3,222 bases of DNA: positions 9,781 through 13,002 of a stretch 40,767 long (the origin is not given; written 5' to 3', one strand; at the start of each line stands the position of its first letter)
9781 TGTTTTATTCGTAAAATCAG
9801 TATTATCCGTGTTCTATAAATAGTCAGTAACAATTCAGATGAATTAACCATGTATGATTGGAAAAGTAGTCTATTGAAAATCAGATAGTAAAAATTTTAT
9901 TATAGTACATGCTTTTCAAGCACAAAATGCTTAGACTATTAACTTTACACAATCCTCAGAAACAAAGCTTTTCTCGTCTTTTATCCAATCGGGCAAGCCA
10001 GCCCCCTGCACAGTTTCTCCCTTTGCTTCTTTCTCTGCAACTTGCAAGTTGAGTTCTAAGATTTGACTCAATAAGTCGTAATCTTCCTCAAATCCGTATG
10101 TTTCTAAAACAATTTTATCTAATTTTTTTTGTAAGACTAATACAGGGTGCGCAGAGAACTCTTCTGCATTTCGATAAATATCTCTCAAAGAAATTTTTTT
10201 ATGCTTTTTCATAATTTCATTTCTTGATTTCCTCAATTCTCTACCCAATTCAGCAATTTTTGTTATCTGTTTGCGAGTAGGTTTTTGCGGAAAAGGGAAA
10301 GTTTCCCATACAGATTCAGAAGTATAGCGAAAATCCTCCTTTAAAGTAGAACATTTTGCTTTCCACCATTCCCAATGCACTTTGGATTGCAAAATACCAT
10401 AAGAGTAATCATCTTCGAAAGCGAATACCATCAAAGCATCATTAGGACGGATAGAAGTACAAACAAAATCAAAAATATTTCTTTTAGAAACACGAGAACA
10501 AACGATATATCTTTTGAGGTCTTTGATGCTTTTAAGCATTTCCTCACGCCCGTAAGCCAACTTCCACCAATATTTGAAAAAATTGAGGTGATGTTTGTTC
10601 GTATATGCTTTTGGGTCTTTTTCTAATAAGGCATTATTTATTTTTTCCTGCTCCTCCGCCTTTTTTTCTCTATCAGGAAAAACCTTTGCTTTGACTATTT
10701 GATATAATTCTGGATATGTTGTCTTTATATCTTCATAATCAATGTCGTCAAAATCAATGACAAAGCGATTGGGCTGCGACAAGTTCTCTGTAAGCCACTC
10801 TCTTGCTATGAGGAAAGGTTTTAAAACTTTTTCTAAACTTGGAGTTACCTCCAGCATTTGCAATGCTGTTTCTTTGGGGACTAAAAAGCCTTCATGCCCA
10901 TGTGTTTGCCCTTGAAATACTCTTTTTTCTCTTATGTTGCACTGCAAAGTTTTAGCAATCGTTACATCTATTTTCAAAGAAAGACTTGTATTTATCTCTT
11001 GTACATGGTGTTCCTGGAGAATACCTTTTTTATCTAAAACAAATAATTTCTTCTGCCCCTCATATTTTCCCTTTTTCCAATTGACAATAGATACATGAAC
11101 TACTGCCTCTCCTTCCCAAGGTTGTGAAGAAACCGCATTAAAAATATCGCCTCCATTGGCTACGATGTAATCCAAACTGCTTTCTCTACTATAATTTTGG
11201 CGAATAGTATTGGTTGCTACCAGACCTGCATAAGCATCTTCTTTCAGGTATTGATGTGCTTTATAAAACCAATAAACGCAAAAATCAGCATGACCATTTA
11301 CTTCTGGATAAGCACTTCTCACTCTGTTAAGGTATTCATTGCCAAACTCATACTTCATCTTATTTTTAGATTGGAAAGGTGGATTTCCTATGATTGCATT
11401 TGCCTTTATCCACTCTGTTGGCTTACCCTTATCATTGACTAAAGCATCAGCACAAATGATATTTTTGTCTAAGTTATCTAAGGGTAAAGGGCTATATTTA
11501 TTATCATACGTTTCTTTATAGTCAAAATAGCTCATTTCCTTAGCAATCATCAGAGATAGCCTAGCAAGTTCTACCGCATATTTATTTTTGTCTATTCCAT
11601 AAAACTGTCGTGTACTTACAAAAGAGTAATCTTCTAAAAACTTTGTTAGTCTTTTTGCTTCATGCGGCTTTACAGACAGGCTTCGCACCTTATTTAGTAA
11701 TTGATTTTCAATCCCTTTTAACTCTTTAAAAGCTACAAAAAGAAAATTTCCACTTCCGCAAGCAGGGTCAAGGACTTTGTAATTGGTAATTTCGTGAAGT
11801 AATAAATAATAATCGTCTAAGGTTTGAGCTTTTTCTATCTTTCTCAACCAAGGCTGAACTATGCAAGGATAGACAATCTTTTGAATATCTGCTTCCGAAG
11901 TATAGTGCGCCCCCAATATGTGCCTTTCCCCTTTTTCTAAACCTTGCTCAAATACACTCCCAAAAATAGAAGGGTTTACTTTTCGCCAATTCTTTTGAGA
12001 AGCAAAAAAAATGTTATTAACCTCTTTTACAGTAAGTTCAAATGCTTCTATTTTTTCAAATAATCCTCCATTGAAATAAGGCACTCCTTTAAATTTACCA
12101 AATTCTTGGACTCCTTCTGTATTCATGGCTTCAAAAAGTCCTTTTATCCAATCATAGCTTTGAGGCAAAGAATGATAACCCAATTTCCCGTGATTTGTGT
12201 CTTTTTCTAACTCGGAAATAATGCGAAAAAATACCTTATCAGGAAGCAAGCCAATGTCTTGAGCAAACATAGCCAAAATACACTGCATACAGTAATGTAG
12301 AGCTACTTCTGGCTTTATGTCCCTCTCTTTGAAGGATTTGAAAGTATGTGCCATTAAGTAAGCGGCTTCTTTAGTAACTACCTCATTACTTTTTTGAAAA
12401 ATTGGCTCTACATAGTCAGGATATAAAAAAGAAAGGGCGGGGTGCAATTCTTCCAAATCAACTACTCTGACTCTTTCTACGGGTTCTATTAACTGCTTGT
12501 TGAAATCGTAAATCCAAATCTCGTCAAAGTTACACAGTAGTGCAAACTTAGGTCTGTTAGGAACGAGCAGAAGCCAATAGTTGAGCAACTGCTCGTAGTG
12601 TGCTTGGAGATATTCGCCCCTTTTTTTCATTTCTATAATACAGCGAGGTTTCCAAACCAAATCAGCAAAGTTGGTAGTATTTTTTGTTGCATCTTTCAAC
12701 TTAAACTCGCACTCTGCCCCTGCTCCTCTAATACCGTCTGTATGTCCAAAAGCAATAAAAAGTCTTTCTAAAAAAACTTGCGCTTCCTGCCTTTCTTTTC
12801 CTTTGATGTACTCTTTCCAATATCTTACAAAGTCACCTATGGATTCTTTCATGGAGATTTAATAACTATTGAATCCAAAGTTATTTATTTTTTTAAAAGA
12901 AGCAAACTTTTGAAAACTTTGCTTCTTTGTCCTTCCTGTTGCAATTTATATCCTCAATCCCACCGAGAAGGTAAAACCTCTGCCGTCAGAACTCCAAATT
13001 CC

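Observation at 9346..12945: Solitary MmeI-family Type IIL restriction-modification gene in a low-GC island flanked by a 585-bp gene-free spacer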

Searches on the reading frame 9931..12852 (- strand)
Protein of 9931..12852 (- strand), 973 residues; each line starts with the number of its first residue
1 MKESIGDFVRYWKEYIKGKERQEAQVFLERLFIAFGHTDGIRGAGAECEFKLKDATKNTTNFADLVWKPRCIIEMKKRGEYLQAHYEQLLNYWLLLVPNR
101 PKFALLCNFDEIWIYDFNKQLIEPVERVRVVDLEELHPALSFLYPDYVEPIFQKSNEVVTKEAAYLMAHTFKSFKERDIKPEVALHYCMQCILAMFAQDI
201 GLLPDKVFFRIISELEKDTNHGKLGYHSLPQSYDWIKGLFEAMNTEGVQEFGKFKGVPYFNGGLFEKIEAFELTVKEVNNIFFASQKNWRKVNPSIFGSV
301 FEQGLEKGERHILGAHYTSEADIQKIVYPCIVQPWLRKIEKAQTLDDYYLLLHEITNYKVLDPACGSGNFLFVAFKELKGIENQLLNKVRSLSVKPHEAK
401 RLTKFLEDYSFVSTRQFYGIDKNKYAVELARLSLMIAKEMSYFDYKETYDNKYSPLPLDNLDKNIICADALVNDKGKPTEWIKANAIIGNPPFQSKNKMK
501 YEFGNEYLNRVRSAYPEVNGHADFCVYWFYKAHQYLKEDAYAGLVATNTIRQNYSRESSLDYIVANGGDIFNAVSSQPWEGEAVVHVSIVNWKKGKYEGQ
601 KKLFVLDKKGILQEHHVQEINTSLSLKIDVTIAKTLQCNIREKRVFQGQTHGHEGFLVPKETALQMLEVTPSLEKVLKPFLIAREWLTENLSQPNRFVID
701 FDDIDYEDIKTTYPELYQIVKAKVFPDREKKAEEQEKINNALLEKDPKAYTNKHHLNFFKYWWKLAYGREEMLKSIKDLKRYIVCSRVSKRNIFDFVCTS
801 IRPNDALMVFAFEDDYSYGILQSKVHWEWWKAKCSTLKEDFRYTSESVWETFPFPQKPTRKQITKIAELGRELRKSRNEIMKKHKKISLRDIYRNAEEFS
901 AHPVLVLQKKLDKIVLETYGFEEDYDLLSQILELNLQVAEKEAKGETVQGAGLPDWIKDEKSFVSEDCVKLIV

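Call 6: search_protein_families(library=pfam, proteins=[window:9931-12852:-])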
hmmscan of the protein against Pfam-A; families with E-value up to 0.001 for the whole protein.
window:9931-12852:- (973 aa): 6 families
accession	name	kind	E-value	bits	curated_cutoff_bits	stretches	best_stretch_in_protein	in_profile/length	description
PF20473.4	MmeI_Mtase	-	5.8e-40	137.5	27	1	350-604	13-258/259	MmeI, DNA-methyltransferase domain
PF20464.3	MmeI_N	-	8.2e-19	69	27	1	7-176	5-180/181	MmeI, N-terminal domain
PF07669.17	Eco57I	-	4.8e-14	53.2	25.3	1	416-556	2-144/171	Eco57I restriction-modification methylase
PF20466.3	MmeI_TRD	-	4e-13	49.6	27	1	798-856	148-206/207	MmeI, target recognition domain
PF20465.4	MmeI_hel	-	2.4e-11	44.7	27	1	186-265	5-75/75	MmeI, helicase spacer domain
PF02384.22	N6_Mtase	-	1.4e-09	38.2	20.4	1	355-615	45-253/311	N-6 DNA Methylase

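Call 7: search_protein_families(library=padloc, proteins=[window:9931-12852:-])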
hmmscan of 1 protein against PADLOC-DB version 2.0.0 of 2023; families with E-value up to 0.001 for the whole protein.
window:9931-12852:- (973 aa): 24 families
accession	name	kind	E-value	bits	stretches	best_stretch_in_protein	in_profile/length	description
PDLC03599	REase_MTase_IIG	-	0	1130.3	1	2-970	5-956/959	Type IIG restriction enzyme-methyltransferase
PDLC03627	REase_MTase_IIG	-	1.3e-143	478.1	2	476-946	555-1032/1136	Type IIG restriction enzyme-methyltransferase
PDLC03598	REase_MTase_IIG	-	2.5e-111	371.1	1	2-935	9-904/912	Type IIG restriction enzyme-methyltransferase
PDLC02643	DrmMI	-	1.5e-94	315.9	2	485-923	870-1275/1347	DrmMI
PDLC02644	DrmMI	-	4.2e-48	162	1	485-921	383-822/988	DrmMI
PDLC02646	DrmMI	-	1.4e-47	160.4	1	485-895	284-669/792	DrmMI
PDLC03618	REase_MTase_IIG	-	4.7e-39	131.5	1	485-927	867-1276/1429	Type IIG restriction enzyme-methyltransferase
PDLC02640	DrmMI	-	1.3e-32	110.4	1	527-922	535-911/1015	DrmMI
PDLC02639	DrmMI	-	7.6e-30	101.8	2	485-603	584-702/803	DrmMI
PDLC04134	mad2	-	8.5e-19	65.7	1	23-557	5-407/492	mads_2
PDLC02638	DrmMI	-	3.5e-17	59.9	2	485-546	873-934/935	DrmMI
PDLC02529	PglX|PglXI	-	2.9e-10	36.5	1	356-442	227-297/1189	PglX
PDLC03348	MTase_II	-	2.2e-06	24.5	1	357-516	247-377/727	Type II methyltransferase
PDLC03021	MTase_I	-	5.8e-06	23.4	1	359-450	187-262/491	Type I methyltransferase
PDLC03629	REase_MTase_IIG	-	6.8e-06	22.1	1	344-438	425-513/1182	Type IIG restriction enzyme-methyltransferase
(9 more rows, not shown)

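Call 8: search_solved_structures(query=window:9931-12852:-, show_alignments=2)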
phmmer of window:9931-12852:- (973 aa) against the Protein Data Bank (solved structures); distinct sequences matched with E-value up to 0.001: 1.
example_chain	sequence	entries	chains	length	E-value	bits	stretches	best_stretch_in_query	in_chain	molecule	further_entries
5hr4_C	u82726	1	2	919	6.5e-54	186.1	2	7-725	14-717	MmeI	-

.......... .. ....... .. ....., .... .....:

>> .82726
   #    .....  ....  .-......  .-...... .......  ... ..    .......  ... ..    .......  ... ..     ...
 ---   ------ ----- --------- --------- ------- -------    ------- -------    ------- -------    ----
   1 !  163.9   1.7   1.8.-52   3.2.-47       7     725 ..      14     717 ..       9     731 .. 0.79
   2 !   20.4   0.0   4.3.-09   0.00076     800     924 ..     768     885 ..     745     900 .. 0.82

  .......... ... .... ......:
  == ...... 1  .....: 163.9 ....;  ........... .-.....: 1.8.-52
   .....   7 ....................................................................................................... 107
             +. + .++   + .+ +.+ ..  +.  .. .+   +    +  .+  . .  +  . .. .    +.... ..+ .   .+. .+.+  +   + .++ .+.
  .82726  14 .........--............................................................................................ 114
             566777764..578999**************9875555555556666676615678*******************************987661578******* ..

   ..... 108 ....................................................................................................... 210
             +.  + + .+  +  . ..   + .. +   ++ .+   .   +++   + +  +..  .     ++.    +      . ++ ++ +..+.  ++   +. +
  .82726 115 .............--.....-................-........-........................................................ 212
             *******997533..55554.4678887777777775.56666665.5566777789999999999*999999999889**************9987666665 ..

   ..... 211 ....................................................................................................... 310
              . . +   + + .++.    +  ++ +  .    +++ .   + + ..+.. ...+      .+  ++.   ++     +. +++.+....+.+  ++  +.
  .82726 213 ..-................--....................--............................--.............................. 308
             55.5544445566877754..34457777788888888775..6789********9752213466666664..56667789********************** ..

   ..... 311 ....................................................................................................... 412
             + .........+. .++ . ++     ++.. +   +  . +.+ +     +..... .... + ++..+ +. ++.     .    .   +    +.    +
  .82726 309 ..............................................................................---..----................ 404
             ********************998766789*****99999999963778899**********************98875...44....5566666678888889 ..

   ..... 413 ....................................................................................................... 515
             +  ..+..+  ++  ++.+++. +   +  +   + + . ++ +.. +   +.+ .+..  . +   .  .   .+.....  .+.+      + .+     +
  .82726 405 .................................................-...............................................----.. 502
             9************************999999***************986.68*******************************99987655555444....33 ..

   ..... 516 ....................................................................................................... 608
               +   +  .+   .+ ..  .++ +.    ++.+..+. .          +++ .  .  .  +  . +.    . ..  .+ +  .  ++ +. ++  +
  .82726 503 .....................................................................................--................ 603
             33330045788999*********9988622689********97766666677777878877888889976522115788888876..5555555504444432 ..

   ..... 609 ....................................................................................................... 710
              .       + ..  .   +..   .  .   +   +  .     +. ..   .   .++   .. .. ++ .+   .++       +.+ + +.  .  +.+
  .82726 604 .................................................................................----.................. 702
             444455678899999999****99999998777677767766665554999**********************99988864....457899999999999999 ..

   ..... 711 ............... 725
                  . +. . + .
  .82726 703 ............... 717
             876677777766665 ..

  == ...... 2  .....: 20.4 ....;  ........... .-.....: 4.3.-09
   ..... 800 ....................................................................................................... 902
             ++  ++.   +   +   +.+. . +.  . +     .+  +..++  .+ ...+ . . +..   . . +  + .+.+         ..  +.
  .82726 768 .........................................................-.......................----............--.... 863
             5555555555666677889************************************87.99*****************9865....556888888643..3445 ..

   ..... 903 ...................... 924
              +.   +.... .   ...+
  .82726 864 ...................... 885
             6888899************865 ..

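Call 12: find_homologous_proteins(query=window:9931-12852:-)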
Query window:9931-12852:- (973 aa): 7942 proteins with E <= 0.001 among 8000 candidates; the best 120 are listed.
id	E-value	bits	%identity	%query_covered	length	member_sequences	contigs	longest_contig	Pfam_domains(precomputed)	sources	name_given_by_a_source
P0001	0.0e+0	2258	100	100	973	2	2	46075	PF20465.5,PF02384.23,PF07669.18,PF20466.4,PF20464.4,PF20473.5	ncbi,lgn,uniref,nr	ncbi:DNA methyltransferase [Thermoflexibacter ruber]|uniref:site-specific DNA-methyltransferase (ade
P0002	0.0e+0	1211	55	100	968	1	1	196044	PF20465.5,PF02384.23,PF07669.18,PF20466.4,PF20464.4,PF20473.5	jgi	jgi:hypothetical protein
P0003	0.0e+0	1210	55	100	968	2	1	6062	PF20465.5,PF02384.23,PF07669.18,PF20466.4,PF20464.4,PF20473.5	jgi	-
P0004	0.0e+0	1207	54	100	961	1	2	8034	PF20465.5,PF02384.23,PF07669.18,PF20466.4,PF20464.4,PF20473.5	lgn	-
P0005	0.0e+0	1207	55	100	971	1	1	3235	PF20465.5,PF02384.23,PF07669.18,PF20466.4,PF20464.4,PF20473.5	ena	-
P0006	0.0e+0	1207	56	99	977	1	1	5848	PF20465.5,PF02384.23,PF07669.18,PF20466.4,PF20464.4,PF20473.5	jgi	jgi:hypothetical protein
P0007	0.0e+0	1205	55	99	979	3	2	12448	PF20465.5,PF02384.23,PF07669.18,PF20466.4,PF20464.4,PF20473.5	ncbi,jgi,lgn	jgi:type II restriction/modification system DNA methylase subunit YeeA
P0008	0.0e+0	1205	55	100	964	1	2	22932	PF20465.5,PF02384.23,PF07669.18,PF20466.4,PF20464.4,PF20473.5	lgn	-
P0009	0.0e+0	1205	55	99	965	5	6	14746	PF20465.5,PF02384.23,PF07669.18,PF20466.4,PF20464.4,PF20473.5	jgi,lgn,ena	jgi:type II restriction/modification system DNA methylase subunit YeeA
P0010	0.0e+0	1203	55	99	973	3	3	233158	PF20465.5,PF02384.23,PF07669.18,PF20466.4,PF20464.4,PF20473.5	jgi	jgi:hypothetical protein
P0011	0.0e+0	1201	55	100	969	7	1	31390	PF20465.5,PF02384.23,PF07669.18,PF20466.4,PF20464.4,PF20473.5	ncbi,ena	-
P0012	0.0e+0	1198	55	99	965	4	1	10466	PF20465.5,PF02384.23,PF07669.18,PF20466.4,PF20464.4,PF20473.5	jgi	jgi:type I restriction-modification system DNA methylase subunit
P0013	0.0e+0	1194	55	99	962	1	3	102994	PF20465.5,PF02384.23,PF07669.18,PF20466.4,PF20464.4,PF20473.5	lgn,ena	-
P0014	0.0e+0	1192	55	99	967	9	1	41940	PF20465.5,PF02384.23,PF07669.18,PF20466.4,PF20464.4,PF20473.5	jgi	-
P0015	0.0e+0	1190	54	100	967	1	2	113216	PF20465.5,PF02384.23,PF07669.18,PF20466.4,PF20464.4,PF20473.5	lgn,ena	-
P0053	0.0e+0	1147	52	100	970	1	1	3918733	PF20465.5,PF02384.23,PF07669.18,PF20466.4,PF20464.4,PF20473.5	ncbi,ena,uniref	ncbi:DNA methyltransferase [Ekhidna sp.]|uniref:DNA methyltransferase n=1 Tax=Ekhidna sp. TaxID=2608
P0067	0.0e+0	1140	53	100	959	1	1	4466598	PF20465.5,PF02384.23,PF07669.18,PF20466.4,PF20464.4,PF20473.5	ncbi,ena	-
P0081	0.0e+0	1130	52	99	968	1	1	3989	PF20465.5,PF02384.23,PF07669.18,PF20466.4,PF20464.4,PF20473.5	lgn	-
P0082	0.0e+0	1130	52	100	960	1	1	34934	PF20465.5,PF02384.23,PF07669.18,PF20466.4,PF20464.4,PF20467.4,PF20473.5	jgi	jgi:SAM-dependent methyltransferase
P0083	0.0e+0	1130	52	100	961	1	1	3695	PF20465.5,PF02384.23,PF07669.18,PF20466.4,PF20464.4,PF20473.5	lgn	-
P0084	0.0e+0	1130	52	99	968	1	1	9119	PF20465.5,PF02384.23,PF07669.18,PF20466.4,PF20464.4,PF20473.5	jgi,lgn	-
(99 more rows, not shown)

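Call 16: find_encoding_contigs(protein=P0001, flank=10000, max_places=4)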
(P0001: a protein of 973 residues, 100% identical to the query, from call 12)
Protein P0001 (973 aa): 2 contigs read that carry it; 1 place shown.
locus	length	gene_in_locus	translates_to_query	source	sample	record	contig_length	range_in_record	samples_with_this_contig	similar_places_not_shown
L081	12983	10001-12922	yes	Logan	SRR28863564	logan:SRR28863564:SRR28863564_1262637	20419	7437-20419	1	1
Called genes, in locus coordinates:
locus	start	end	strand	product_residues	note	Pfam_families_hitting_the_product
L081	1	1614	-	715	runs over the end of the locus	PF07696:7TMR-DISMED2, PF07695:7TMR-DISM_7TM, PF02518:HATPase_c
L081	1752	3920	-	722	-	PF00999:Na_H_Exchanger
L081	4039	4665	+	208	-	-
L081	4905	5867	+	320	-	-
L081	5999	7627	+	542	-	PF01569:PAP2, PF22778:VCPO_2nd (weak)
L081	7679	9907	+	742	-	PF07715:Plug, PF00593:TonB_dep_Rec_b-barrel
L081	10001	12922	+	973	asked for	PF20464:MmeI_N, PF20465:MmeI_hel, PF02384:N6_Mtase, PF20473:MmeI_Mtase, PF07669:Eco57I, PF20466:MmeI_TRD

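Call 21: find_encoding_contigs(protein=P0002, flank=6000, max_places=1)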
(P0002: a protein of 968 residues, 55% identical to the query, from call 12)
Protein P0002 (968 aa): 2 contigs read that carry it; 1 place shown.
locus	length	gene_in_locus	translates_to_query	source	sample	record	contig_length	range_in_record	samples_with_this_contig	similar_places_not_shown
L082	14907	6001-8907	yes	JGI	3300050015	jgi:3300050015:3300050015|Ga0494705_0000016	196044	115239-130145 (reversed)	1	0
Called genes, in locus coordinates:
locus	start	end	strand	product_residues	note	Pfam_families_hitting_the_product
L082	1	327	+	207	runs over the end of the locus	PF00485:PRK, PF01121:CoaE (faint), PF13238:AAA_18 (weak)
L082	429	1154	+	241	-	PF13482:RNase_H_2, PF10108:DNA_pol_B_exo2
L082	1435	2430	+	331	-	PF00579:tRNA-synt_1b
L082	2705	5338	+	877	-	PF00133:tRNA-synt_1, PF09334:tRNA-synt_1g (weak), PF13603:tRNA-synt_1_2 (weak), PF08264:Anticodon_1, PF10458:Val_tRNA-synt_C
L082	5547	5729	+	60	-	-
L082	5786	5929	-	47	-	-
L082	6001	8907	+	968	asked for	PF20464:MmeI_N, PF20465:MmeI_hel, PF02384:N6_Mtase, PF20473:MmeI_Mtase, PF07669:Eco57I, PF20466:MmeI_TRD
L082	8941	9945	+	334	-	PF13310:Virulence_RhuM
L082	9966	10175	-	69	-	PF02652:Lactate_perm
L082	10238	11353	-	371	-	PF05222:AlaDh_PNT_N, PF07992:Pyr_redox_2 (weak), PF01262:AlaDh_PNT_C, PF00070:Pyr_redox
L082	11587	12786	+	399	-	PF00155:Aminotran_1_2, PF00266:Aminotran_5 (weak), PF01053:Cys_Met_Meta_PP (weak)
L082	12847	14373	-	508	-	PF00083:Sugar_tr, PF07690:MFS_1, PF00854:PTR2 (weak)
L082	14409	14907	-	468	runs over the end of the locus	PF02614:UxaC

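Call 22: find_encoding_contigs(protein=P0010, flank=6000, max_places=1)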
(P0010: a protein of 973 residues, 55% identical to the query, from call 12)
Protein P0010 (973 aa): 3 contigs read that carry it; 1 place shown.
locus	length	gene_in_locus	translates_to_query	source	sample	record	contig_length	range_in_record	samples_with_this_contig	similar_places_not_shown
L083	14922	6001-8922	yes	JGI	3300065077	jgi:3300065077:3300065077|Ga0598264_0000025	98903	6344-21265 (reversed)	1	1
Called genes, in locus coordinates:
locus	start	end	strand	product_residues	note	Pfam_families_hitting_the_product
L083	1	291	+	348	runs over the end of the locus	PF12838:Fer4_7 (faint), PF00037:Fer4 (faint), PF13187:Fer4_9 (weak), PF13484:Fer4_16 (faint)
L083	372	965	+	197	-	PF16437:DUF5034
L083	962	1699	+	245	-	-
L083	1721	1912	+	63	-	-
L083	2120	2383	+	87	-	PF04994:TfoX_C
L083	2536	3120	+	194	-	PF06940:DUF1287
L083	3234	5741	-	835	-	PF17389:Bac_rhamnosid6H, PF17390:Bac_rhamnosid_C (weak)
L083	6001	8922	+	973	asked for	PF20464:MmeI_N, PF20465:MmeI_hel, PF02384:N6_Mtase, PF20473:MmeI_Mtase, PF07669:Eco57I, PF20466:MmeI_TRD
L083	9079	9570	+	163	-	PF04326:SLFN_AlbA_2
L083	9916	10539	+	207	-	PF13749:HATPase_c_4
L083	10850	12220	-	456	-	PF00370:FGGY_N, PF21546:FGGY_C_2 (faint), PF02782:FGGY_C (weak)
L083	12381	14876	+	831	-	PF02689:Herpes_Helicase (faint), PF05970:PIF1, PF13245:AAA_19, PF13604:AAA_30, PF13538:UvrD_C_2 (weak), PF00570:HRDC, PF14493:HTH_40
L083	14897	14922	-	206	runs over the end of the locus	PF03006:HlyIII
